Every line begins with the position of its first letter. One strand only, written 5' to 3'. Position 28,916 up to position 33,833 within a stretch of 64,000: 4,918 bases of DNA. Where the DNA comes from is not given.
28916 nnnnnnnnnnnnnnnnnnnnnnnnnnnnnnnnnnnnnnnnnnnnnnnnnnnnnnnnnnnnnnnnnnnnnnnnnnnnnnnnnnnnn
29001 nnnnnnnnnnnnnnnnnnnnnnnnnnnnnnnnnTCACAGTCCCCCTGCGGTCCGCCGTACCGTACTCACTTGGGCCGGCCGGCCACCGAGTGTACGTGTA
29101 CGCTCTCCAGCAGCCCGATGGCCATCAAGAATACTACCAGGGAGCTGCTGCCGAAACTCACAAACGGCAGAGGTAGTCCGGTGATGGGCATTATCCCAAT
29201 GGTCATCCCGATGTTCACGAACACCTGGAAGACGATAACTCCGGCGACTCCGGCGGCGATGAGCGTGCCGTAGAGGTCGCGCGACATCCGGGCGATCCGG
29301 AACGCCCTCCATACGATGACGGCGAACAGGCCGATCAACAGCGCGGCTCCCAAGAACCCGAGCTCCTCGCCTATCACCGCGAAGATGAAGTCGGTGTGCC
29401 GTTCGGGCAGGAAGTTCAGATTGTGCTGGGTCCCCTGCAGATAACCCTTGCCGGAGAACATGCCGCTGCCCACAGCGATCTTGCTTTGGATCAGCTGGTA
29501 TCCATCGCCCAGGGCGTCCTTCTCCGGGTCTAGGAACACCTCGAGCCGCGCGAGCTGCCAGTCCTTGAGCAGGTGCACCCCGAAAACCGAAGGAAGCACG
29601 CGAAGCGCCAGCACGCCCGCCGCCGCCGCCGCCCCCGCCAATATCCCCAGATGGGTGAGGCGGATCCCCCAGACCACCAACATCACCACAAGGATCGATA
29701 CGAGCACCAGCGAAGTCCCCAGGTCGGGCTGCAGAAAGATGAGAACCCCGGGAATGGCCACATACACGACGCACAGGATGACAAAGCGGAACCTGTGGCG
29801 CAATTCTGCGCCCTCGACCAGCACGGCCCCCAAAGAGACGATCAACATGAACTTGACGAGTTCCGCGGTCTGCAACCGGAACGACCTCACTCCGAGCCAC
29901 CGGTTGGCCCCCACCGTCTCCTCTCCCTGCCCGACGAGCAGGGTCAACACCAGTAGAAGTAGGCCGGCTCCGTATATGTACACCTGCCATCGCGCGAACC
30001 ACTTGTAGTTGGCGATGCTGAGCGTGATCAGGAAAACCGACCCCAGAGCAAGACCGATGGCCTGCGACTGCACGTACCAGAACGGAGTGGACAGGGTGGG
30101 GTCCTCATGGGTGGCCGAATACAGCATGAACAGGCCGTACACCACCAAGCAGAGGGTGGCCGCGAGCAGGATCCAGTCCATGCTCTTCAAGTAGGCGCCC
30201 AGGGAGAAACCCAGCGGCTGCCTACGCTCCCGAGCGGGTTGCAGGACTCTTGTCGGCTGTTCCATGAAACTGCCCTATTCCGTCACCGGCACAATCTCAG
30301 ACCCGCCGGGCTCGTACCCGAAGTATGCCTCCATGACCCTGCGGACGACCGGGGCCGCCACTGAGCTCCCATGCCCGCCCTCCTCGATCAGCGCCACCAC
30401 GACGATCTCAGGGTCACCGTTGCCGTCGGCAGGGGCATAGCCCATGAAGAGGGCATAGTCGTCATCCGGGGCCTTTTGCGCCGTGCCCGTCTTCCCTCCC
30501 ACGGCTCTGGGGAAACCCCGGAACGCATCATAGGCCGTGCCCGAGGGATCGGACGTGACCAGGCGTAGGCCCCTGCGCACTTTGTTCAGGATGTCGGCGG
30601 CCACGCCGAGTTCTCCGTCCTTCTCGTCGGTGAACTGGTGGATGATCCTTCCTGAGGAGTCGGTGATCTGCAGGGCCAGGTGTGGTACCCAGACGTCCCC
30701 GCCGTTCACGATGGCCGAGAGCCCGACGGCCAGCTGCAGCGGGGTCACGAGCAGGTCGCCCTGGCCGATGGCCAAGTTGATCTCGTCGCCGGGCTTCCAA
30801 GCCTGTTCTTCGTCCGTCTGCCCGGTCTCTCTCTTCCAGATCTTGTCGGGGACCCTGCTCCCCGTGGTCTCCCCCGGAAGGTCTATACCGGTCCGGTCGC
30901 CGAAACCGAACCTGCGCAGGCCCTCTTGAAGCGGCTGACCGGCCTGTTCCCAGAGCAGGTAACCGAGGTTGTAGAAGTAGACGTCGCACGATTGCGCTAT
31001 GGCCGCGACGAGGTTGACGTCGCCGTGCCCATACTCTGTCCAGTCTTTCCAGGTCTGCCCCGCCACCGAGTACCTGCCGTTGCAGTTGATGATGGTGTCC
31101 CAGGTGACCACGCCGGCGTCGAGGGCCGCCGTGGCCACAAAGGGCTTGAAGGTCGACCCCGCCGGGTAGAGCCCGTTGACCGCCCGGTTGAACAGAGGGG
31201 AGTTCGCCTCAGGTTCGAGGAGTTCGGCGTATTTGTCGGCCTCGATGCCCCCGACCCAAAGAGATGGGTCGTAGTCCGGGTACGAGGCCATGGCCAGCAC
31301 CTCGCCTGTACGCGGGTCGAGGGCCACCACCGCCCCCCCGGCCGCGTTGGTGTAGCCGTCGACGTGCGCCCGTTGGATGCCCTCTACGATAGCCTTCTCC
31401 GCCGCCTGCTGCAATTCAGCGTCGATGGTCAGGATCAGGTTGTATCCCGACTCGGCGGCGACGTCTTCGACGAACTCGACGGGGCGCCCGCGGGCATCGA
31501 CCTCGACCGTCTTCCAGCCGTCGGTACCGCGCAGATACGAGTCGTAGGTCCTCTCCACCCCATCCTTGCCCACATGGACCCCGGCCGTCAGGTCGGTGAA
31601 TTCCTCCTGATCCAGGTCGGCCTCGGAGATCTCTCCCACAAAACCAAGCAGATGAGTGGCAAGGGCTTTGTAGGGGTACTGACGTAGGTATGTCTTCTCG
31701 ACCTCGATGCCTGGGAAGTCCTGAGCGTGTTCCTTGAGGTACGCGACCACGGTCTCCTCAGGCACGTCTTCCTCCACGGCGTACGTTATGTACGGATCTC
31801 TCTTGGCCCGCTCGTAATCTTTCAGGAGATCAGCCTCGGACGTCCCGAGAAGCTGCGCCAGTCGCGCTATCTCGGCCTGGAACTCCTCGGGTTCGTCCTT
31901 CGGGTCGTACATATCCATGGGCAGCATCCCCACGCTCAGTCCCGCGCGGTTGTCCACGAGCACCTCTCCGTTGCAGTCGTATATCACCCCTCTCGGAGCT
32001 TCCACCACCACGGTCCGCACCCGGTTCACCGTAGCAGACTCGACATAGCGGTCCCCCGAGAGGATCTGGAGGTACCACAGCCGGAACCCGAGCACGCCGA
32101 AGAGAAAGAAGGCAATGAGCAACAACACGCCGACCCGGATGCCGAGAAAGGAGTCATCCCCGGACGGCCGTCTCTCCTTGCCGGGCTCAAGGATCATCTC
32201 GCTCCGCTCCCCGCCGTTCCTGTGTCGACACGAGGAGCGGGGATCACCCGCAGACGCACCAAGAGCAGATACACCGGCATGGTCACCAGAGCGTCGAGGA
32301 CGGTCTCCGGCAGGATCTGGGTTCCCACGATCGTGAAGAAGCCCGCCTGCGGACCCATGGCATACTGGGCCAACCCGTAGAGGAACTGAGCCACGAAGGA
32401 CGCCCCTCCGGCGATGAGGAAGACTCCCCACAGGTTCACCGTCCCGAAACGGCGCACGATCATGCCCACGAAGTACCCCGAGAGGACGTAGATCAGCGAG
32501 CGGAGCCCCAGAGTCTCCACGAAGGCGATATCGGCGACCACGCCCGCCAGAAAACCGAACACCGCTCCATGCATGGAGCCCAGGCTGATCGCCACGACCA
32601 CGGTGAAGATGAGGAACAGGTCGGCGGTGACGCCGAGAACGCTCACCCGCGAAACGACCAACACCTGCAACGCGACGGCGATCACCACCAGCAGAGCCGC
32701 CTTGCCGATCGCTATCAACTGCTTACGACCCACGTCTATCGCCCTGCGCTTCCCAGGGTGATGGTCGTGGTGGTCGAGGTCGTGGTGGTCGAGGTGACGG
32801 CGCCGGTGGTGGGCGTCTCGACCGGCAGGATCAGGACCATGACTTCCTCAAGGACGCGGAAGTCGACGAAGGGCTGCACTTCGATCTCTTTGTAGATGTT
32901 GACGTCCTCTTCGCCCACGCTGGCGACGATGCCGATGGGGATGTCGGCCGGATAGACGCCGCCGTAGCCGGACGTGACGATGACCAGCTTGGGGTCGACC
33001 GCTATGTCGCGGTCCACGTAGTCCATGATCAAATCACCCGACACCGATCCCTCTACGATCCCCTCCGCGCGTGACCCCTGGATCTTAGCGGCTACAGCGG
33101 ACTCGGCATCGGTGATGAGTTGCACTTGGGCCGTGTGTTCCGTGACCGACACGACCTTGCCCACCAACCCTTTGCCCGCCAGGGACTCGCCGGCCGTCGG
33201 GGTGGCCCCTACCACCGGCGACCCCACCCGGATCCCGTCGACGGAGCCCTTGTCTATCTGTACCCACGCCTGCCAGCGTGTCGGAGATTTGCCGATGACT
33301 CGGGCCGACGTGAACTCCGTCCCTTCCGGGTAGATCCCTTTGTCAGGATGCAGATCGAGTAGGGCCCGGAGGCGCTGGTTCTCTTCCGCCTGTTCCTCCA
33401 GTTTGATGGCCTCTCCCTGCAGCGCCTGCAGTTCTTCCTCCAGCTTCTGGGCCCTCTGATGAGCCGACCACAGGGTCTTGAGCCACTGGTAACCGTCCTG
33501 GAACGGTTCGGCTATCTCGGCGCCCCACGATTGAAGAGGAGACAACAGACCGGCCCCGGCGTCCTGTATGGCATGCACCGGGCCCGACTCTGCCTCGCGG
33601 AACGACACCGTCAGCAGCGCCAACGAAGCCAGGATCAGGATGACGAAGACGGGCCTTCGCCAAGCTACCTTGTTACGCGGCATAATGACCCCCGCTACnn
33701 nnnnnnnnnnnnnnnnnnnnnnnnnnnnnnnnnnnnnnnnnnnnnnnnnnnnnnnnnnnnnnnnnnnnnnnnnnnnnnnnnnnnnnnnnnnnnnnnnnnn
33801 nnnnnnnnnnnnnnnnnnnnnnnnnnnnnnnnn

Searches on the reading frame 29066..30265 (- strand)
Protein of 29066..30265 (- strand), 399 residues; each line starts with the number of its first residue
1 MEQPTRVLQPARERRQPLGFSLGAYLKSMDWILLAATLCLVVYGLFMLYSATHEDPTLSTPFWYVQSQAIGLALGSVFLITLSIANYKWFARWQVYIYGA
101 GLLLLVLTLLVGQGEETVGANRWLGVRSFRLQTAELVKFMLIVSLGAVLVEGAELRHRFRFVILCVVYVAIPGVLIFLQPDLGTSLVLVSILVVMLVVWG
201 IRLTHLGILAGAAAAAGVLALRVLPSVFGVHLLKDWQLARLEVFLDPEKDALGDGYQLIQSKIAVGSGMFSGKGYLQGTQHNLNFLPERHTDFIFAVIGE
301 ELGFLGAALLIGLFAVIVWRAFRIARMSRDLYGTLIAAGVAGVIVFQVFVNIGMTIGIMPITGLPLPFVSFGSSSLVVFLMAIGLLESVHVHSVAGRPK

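Call 17: search_protein_families(library=pfam, proteins=[window:29066-30265:-], max_evalue=0.001)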
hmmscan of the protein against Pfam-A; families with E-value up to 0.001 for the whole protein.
window:29066-30265:- (399 aa): 1 family
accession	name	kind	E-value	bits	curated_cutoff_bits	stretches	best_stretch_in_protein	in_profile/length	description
PF01098.24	FTSW_RODA_SPOVE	-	1.1e-93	314.5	26.4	1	33-393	4-354/356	Cell cycle protein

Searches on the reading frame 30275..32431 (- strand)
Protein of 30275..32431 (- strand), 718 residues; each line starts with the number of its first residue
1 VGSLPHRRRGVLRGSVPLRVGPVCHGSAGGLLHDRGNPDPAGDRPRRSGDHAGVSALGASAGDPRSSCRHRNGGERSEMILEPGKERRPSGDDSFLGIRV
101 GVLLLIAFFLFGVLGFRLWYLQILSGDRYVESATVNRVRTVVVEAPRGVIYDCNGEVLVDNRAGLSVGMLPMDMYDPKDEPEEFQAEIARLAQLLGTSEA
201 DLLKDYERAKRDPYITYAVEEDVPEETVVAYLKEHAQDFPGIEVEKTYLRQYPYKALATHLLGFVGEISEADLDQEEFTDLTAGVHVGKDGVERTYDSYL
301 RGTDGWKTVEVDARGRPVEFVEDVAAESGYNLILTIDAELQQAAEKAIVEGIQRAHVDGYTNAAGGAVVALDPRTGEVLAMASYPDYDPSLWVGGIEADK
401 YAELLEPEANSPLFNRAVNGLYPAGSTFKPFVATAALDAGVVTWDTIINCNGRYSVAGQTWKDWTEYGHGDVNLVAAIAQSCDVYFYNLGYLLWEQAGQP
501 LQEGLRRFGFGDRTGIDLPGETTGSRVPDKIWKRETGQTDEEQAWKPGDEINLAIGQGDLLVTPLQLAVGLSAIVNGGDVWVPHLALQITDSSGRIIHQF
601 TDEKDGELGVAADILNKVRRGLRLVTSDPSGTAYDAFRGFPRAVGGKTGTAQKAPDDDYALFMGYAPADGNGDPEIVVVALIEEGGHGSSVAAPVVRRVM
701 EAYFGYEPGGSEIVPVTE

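Call 18: search_protein_families(library=pfam, proteins=[window:30275-32431:-], max_evalue=0.001)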
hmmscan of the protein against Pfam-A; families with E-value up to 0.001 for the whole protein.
window:30275-32431:- (718 aa): 2 families
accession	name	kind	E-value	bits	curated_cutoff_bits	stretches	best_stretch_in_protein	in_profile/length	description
PF00905.27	Transpeptidase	-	1.6e-65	221.7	22.1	1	366-701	1-299/299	Penicillin binding protein transpeptidase domain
PF03717.20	PBP_dimer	-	5e-43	148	24.4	1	143-319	2-177/180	Penicillin-binding Protein dimerisation domain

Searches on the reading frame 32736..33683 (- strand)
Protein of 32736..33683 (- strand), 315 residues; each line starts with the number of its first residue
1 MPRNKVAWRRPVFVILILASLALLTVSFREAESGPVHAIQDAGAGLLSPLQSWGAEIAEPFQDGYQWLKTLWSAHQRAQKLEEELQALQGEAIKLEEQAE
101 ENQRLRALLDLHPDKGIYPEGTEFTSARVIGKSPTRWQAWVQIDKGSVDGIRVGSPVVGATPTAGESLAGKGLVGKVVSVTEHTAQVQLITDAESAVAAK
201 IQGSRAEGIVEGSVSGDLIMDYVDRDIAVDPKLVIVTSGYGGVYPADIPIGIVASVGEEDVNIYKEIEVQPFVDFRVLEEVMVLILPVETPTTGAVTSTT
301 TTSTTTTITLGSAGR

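Call 18: search_protein_families(library=pfam, proteins=[window:32736-33683:-], max_evalue=0.001)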
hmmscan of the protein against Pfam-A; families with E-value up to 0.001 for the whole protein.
window:32736-33683:- (315 aa): 1 family
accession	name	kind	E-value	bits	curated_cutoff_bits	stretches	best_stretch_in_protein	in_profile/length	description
PF04085.20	MreC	-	9.1e-41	139.5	28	1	129-284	1-146/147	Rod shape-determining protein MreC, barrel core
